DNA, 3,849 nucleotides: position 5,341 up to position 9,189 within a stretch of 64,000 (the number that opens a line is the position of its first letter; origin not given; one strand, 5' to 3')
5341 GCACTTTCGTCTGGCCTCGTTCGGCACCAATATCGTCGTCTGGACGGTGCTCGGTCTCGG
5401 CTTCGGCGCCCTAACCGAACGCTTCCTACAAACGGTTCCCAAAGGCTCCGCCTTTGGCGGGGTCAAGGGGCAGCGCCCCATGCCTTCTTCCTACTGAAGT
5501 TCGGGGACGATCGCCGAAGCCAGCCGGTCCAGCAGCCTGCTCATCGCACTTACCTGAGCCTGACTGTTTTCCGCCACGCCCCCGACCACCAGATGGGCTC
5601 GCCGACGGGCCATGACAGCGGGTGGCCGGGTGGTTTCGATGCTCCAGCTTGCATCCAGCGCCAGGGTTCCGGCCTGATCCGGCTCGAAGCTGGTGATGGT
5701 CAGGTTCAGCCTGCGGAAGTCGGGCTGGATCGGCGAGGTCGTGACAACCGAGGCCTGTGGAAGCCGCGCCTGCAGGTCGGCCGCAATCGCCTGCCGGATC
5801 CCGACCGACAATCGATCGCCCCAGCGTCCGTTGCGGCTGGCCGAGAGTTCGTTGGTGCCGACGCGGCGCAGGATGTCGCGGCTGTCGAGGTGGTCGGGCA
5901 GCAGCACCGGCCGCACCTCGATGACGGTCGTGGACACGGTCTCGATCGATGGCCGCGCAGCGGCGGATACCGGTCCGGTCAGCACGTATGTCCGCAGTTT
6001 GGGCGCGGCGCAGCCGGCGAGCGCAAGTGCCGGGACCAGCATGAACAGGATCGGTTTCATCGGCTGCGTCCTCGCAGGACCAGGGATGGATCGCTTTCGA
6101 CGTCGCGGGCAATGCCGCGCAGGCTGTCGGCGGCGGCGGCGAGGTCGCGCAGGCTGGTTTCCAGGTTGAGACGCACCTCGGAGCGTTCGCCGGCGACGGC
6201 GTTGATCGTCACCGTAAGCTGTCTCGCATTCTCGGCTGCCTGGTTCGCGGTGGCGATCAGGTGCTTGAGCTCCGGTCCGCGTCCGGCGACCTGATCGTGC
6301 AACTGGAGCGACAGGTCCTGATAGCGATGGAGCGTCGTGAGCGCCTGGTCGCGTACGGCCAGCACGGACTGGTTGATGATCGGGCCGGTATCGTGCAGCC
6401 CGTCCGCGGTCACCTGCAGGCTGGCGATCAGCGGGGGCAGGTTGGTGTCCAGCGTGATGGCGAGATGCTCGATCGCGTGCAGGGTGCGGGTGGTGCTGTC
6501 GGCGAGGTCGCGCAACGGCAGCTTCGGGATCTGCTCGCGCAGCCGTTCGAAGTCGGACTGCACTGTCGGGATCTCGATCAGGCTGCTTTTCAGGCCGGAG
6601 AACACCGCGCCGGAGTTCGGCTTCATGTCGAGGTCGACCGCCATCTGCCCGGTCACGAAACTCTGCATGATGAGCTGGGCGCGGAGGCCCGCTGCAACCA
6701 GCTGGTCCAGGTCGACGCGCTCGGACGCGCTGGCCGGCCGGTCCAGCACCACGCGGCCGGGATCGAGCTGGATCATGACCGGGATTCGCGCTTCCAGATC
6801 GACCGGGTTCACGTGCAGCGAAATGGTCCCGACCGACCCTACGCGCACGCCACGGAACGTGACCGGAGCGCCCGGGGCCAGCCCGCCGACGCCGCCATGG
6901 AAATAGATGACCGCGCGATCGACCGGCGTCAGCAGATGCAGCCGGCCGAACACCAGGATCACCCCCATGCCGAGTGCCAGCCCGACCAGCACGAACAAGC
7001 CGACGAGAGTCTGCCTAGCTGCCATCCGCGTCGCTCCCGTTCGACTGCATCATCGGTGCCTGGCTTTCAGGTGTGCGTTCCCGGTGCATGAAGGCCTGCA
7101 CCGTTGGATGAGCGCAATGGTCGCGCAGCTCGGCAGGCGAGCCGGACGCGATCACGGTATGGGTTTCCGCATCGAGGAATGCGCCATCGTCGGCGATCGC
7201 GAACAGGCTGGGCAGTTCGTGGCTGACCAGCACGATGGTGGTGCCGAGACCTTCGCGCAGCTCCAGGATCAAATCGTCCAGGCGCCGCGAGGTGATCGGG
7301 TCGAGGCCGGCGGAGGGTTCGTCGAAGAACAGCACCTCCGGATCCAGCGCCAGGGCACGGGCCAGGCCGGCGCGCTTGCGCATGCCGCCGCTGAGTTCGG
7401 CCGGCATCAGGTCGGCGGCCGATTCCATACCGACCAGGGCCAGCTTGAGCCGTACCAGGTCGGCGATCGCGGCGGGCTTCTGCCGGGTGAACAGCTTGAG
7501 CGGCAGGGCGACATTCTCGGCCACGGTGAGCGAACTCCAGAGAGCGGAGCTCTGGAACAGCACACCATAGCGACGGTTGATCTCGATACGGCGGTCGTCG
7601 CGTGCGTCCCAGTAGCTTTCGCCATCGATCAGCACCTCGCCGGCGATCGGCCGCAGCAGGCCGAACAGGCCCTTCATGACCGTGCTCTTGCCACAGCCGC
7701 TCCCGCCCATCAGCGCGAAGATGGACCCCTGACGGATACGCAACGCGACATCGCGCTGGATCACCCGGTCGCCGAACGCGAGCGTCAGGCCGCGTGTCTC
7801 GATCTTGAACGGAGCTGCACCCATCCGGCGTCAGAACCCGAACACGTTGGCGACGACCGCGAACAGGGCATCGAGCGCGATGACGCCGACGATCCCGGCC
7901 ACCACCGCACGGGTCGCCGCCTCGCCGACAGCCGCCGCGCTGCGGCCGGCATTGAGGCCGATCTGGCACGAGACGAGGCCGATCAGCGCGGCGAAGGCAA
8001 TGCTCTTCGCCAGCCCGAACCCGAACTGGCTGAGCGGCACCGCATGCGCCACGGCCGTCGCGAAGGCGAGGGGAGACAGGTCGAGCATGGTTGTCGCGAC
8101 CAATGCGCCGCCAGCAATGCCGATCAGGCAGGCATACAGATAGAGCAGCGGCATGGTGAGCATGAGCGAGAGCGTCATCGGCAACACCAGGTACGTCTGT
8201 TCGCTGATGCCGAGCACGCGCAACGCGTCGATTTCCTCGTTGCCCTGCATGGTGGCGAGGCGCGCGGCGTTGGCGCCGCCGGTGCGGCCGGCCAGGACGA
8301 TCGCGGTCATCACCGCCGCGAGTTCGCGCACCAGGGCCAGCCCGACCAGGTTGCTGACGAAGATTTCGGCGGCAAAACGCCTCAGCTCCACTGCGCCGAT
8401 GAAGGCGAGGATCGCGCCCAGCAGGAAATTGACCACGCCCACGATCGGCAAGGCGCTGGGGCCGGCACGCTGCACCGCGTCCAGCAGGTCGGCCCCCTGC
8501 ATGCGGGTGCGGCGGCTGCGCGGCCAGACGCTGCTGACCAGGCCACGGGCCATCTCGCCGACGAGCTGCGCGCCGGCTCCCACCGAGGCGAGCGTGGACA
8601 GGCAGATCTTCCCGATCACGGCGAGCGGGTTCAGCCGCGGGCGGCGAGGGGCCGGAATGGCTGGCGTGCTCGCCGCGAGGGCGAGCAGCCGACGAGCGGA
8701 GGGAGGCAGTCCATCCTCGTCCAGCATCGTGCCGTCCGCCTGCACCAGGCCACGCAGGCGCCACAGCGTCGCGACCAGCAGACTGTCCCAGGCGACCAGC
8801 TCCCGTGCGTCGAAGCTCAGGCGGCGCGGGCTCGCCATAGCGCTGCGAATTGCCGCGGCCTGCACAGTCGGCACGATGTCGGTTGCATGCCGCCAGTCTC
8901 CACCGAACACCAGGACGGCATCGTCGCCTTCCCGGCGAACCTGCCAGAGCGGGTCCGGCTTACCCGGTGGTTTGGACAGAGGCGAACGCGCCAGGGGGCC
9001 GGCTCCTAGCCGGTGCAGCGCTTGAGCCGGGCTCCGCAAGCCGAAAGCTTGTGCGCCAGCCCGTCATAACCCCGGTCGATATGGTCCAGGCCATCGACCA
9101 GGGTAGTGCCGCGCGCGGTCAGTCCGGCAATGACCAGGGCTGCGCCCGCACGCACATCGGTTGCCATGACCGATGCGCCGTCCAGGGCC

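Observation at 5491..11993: Candidate new envelope module: atypical murA co-transcribed with an Mla/Pqi-type lipid ABC system, divergent from SulP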

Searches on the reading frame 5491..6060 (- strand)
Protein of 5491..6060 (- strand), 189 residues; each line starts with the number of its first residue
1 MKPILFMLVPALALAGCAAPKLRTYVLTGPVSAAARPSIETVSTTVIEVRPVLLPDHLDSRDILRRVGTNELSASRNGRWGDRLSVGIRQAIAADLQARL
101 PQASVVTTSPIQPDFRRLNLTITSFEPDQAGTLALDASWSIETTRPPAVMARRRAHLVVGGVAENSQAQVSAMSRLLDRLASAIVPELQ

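Call 3: search_protein_families(library=pfam, proteins=[window:5491-6060:-])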
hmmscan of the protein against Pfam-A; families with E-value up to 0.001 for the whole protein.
window:5491-6060:- (189 aa): 1 family
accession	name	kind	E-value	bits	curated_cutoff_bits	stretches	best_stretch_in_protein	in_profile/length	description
PF03886.18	ABC_trans_aux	-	2.5e-31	108.9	26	1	25-185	1-161/161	ABC-type transport auxiliary lipoprotein component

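Call 4: search_protein_families(library=ncbifam, proteins=[window:5491-6060:-])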
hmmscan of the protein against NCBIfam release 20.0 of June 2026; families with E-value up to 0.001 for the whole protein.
window:5491-6060:- (189 aa): 1 family
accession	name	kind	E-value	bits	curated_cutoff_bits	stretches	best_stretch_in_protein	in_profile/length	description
NF033620.0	pqiC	exception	6.6e-10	38.6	200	1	7-144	4-142/184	membrane integrity-associated transporter subunit PqiC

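Call 66: search_solved_structures(query=window:5491-6060:-, max_evalue=0.01)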
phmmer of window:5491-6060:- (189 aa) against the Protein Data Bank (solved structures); distinct sequences matched with E-value up to 0.01: 3.
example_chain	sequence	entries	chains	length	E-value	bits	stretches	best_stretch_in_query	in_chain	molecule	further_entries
8q2c_B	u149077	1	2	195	1.9e-08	37.8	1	7-141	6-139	Intermembrane transport lipoprotein PqiC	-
6osx_A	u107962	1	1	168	5.6e-07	33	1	42-142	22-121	Protein YmbA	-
8q2d_A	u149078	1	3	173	2.9e-05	27.4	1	31-141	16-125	Intermembrane transport lipoprotein PqiC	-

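Call 83: predict_structure(protein=window:5491-6060:-)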
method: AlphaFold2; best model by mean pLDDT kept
length: 189 residues; sequences in the alignment: 1
mean_pLDDT: 48.3   pTM: 0.44
mean pLDDT of the five models: 48.3, 47.4, 45.2, 43.8, 31.4
residues with pLDDT >= 90: 0; 70-90: 27; 50-70: 56; < 50: 106
segments of 3 or more residues with pLDDT < 50: 10-86, 88-113
pLDDT, mean of each block of 10 residues (from residue 1): 57 37 24 27 27 32 33 33 47 40 36 56 63 73 63 76 64 68 65
secondary structure, 60 per line:
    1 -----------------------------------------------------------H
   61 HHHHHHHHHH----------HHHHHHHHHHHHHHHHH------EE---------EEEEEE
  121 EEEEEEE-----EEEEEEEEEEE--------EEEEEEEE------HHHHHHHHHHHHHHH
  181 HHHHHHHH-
elements in order: H60-70 H81-97 E115-127 E133-143 E152-159 H166-188

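Call 84: search_solved_structures(query=window:5491-6060:-, max_evalue=10)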
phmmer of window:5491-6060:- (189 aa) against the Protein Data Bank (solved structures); distinct sequences matched with E-value up to 10: 3.
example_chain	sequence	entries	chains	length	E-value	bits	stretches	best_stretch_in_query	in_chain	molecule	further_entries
8q2c_B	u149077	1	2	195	1.9e-08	37.8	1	7-141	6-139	Intermembrane transport lipoprotein PqiC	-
6osx_A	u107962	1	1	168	5.6e-07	33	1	42-142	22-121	Protein YmbA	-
8q2d_A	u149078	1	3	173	2.9e-05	27.4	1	31-141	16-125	Intermembrane transport lipoprotein PqiC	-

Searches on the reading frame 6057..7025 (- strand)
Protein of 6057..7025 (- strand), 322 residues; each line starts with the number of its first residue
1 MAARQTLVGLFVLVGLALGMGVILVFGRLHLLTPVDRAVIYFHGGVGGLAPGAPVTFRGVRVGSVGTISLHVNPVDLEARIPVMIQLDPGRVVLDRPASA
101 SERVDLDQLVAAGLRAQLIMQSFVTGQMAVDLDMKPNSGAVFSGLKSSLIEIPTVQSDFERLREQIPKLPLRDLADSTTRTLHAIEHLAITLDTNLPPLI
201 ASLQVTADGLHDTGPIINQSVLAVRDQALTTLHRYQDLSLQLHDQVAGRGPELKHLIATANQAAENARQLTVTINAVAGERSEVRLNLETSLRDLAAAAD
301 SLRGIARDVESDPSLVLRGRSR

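Call 3: search_protein_families(library=pfam, proteins=[window:6057-7025:-])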
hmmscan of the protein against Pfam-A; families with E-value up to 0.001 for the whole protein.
window:6057-7025:- (322 aa): 1 family
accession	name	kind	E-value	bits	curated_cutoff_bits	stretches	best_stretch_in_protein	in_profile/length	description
PF02470.25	MlaD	-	3.6e-10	40.4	25.1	1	41-134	8-80/81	MlaD protein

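Call 4: search_protein_families(library=ncbifam, proteins=[window:6057-7025:-])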
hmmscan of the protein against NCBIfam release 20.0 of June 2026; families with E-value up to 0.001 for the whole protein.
window:6057-7025:- (322 aa): 3 families
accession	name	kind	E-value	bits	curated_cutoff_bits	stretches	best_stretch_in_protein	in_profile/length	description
NF008070.2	PRK10807.1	equivalog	1e-21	77.3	525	1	39-188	283-447/542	intermembrane transport protein PqiB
TIGR00996.1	Mtu_fam_mce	paralog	7.5e-08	31.9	140.5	1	8-89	2-79/291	MCE family protein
TIGR04430.1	OM_asym_MlaD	equivalog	2.3e-06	27.5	135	1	5-85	6-85/146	outer membrane lipid asymmetry maintenance protein MlaD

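Call 65: search_solved_structures(query=window:6057-7025:-, max_evalue=0.01)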
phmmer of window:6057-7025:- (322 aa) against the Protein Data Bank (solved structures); distinct sequences matched with E-value up to 0.01: 4.
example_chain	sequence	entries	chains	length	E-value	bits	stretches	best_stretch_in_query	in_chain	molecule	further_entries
5uvn_A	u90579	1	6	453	4.9e-20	75.3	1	39-166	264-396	Paraquat-inducible protein B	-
6v0c_A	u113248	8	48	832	0.0019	20.8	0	46-83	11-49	Intermembrane transport protein YebT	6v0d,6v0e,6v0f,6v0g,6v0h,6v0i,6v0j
13hr_I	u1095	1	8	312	0.002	20.7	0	3-84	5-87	Mce/MlaD domain-containing protein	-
9n8w_B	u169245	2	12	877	0.0027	20.3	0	46-83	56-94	Intermembrane transport protein YebT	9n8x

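Call 82: predict_structure(protein=window:6057-7025:-)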
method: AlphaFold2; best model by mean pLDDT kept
length: 322 residues; sequences in the alignment: 1
mean_pLDDT: 42.3   pTM: 0.25
mean pLDDT of the five models: 42.3, 40.3, 39.3, 35.8, 32.4
residues with pLDDT >= 90: 1; 70-90: 18; 50-70: 79; < 50: 224
segments of 3 or more residues with pLDDT < 50: 25-159, 165-188, 191-200, 202-208, 210-213, 216-218, 238-240, 251-257, 259-261, 315-322
pLDDT, mean of each block of 10 residues (from residue 1): 80 81 46 26 26 27 25 25 24 24 24 23 22 28 32 40 47 42 47 46 48 49 51 51 50 47 52 54 63 59 54 45 28
secondary structure, 60 per line:
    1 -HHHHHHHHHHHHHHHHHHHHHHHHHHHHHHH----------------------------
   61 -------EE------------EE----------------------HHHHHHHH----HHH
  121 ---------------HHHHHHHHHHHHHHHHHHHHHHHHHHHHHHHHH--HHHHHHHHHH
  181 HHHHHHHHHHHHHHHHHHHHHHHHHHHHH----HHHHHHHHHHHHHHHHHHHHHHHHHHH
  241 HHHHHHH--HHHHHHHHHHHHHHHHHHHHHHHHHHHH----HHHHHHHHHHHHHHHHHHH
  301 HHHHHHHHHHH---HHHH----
elements in order: H2-32 H106-113 H136-168 H171-209 H214-247 H250-277 H282-311 H315-318

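Call 89: find_related_loci(query=window:6057-7025:-, collection=metagenome_contigs, flank=7000)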
Query window:6057-7025:- (322 aa) in metagenome_contigs; peptide patterns used: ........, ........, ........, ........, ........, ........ (x = any residue, [..] = any of these).
485 stretches matched a pattern; 1 encode a relative of the query (tblastn E <= 1e-3); 1 distinct loci.
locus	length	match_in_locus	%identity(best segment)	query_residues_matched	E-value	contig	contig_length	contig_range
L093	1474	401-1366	97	1-322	0e+0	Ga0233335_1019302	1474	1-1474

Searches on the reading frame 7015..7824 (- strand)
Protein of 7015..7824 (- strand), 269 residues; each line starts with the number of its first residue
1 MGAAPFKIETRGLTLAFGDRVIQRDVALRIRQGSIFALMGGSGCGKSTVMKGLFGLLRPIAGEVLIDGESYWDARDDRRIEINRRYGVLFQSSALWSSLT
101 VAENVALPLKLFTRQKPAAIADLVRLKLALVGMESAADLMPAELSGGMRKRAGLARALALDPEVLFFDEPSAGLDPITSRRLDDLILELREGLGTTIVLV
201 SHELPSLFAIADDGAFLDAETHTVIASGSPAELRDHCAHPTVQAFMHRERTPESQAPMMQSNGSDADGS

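Call 3: search_protein_families(library=pfam, proteins=[window:7015-7824:-])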
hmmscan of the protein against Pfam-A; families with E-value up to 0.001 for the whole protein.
window:7015-7824:- (269 aa): 2 families
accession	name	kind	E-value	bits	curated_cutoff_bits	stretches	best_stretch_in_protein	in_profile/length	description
PF00005.33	ABC_tran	-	3.3e-29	102.7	25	1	25-171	3-136/137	ABC transporter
PF13304.12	AAA_21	-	2.7e-09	38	27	1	127-207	221-302/304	AAA domain, putative AbiEii toxin, Type IV TA system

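Call 4: search_protein_families(library=ncbifam, proteins=[window:7015-7824:-])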
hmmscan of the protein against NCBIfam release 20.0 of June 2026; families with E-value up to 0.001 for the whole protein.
window:7015-7824:- (269 aa): 185 families (the best 25 are shown)
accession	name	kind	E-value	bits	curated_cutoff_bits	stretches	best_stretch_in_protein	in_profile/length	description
NF008809.0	PRK11831.1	equivalog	3.2e-59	200.4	441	1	8-246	9-244/270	phospholipid ABC transporter ATP-binding protein MlaF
TIGR01186.1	proV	subfamily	7.5e-47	160.2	326.6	1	20-251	6-235/363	betaine/proline/choline family ABC transporter ATP-binding protein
TIGR03265.1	PhnT2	equivalog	3.9e-41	141.4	457.7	1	14-247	11-236/353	putative 2-aminoethylphosphonate ABC transporter ATP-binding protein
TIGR00968.1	3a0106s01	subfamily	5.2e-41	140.7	342.75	1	13-247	6-232/237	sulfate ABC transporter ATP-binding protein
TIGR02314.1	ABC_MetN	equivalog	9.2e-41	140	499.7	1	24-245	22-240/343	methionine ABC transporter ATP-binding protein MetN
TIGR03415.1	ABC_choXWV_ATP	equivalog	2.4e-39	135.4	483.75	1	18-247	35-266/382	choline ABC transporter ATP-binding protein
NF008513.0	PRK11432.1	equivalog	6.5e-39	133.8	496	1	9-246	8-237/351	ferric ABC transporter ATP-binding protein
TIGR02673.1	FtsE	equivalog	1.6e-38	132.5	264.85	1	19-204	14-197/214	cell division ATP-binding protein FtsE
TIGR01188.1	drrA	subfamily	3.4e-38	131.7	312.45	1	17-247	3-225/302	daunorubicin resistance ABC transporter, ATP-binding protein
NF033858.1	ABC2_perm_RbbA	equivalog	1.4e-37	129.1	1050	1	6-247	265-499/909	ribosome-associated ATPase/putative transporter RbbA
TIGR00972.1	3a0107s01c2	equivalog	2.8e-37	128.4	343.2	1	8-234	2-231/248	phosphate ABC transporter ATP-binding protein PstB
TIGR03258.1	PhnT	equivalog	4.5e-37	127.9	499.15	1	11-248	12-242/359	2-aminoethylphosphonate ABC transport system ATP-binding subunit PhnT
TIGR04521.1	ECF_ATPase_2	equivalog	8.3e-37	126.8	330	1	24-233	22-232/279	energy-coupling factor transporter ATPase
NF008621.0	PRK11607.1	equivalog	9.2e-37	126.7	613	1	8-238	20-242/377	putrescine ABC transporter ATP-binding subunit PotG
NF010860.0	PRK14267.1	equivalog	1.3e-36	126.5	412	1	6-217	3-221/253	phosphate ABC transporter ATP-binding protein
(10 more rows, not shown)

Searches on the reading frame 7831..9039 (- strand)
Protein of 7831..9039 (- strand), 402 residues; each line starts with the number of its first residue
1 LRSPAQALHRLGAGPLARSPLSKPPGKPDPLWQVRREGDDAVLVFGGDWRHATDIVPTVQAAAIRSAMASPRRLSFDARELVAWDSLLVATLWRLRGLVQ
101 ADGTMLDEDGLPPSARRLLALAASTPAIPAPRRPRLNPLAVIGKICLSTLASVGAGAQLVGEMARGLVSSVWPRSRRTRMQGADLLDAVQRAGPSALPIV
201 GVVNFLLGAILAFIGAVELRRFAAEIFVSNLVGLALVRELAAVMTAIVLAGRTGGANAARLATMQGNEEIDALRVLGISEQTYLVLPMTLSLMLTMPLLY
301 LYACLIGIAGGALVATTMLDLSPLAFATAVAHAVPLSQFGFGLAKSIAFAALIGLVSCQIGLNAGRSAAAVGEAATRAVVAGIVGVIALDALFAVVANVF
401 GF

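Call 3: search_protein_families(library=pfam, proteins=[window:7831-9039:-])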
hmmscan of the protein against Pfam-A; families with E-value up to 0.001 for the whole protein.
window:7831-9039:- (402 aa): 1 family
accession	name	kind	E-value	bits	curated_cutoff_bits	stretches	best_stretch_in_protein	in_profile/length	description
PF02405.21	MlaE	-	4.3e-60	203.4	22.5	1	187-395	3-211/212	Permease MlaE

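Call 4: search_protein_families(library=ncbifam, proteins=[window:7831-9039:-])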
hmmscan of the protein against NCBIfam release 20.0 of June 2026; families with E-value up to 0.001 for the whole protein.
window:7831-9039:- (402 aa): 2 families
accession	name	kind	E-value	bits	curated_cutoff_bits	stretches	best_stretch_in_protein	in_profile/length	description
TIGR00056.1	TIGR00056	subfamily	4.9e-47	160.8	212.2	1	185-396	44-255/260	MlaE family lipid ABC transporter permease subunit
NF033619.1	perm_MlaE_1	exception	5.2e-31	108.2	315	1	159-394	13-248/253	lipid asymmetry maintenance ABC transporter permease subunit MlaE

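Call 75: search_solved_structures(query=window:7831-9039:-, max_evalue=0.01, show_alignments=1)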
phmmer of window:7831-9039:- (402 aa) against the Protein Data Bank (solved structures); distinct sequences matched with E-value up to 0.01: 6.
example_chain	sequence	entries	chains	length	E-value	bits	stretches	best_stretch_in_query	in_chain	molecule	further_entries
7ch8_G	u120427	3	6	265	2.4e-22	83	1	174-398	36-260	Probable permease of ABC transporter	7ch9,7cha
6xbd_G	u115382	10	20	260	2.1e-18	70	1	183-400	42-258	Phospholipid ABC transporter permease protein MlaE | Uncharacterized protein | Lipid asymmetry maintenance ABC transporter permease subunit MlaE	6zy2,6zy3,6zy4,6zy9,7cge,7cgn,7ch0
6z5u_A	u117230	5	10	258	1e-16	64.4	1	188-399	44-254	ABC transporter permease | Intermembrane phospholipid transport system permease protein MlaE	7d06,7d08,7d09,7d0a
6ic4_G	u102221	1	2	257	1.1e-16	64.4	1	188-399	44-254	ABC transporter permease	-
8fed_J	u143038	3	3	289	8.7e-11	44.9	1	196-394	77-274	ABC-transporter integral membrane protein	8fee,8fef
8fed_I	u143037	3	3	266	1.1e-07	34.7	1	205-401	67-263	Conserved hypothetical integral membrane protein Yrbe1a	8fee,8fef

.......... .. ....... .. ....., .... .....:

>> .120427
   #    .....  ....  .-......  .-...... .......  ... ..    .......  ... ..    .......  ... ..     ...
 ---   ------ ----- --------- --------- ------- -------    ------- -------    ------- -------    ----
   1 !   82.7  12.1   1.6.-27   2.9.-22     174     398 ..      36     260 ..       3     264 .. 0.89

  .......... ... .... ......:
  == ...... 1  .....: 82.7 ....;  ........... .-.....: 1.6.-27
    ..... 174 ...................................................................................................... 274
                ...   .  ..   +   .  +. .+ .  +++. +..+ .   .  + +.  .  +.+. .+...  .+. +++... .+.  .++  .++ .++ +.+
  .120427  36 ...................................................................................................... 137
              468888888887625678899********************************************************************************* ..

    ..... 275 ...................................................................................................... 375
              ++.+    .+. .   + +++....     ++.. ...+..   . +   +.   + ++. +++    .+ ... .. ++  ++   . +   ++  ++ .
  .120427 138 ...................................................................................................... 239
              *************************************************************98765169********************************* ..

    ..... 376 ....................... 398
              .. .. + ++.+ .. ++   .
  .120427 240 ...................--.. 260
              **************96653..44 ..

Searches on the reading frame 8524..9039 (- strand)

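Call 76: search_protein_families(library=pfam, proteins=[window:8524-9039:-], max_evalue=10)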
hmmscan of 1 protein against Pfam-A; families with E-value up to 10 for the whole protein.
seq(172 aa): 2 families
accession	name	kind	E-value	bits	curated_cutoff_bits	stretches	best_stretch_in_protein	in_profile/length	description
PF13466.11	STAS_2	-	0.00093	19.8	29.2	1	62-122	17-77/80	STAS domain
PF03229.18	Alpha_GJ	-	0.051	14.6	21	1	123-159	73-107/126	Alphavirus glycoprotein J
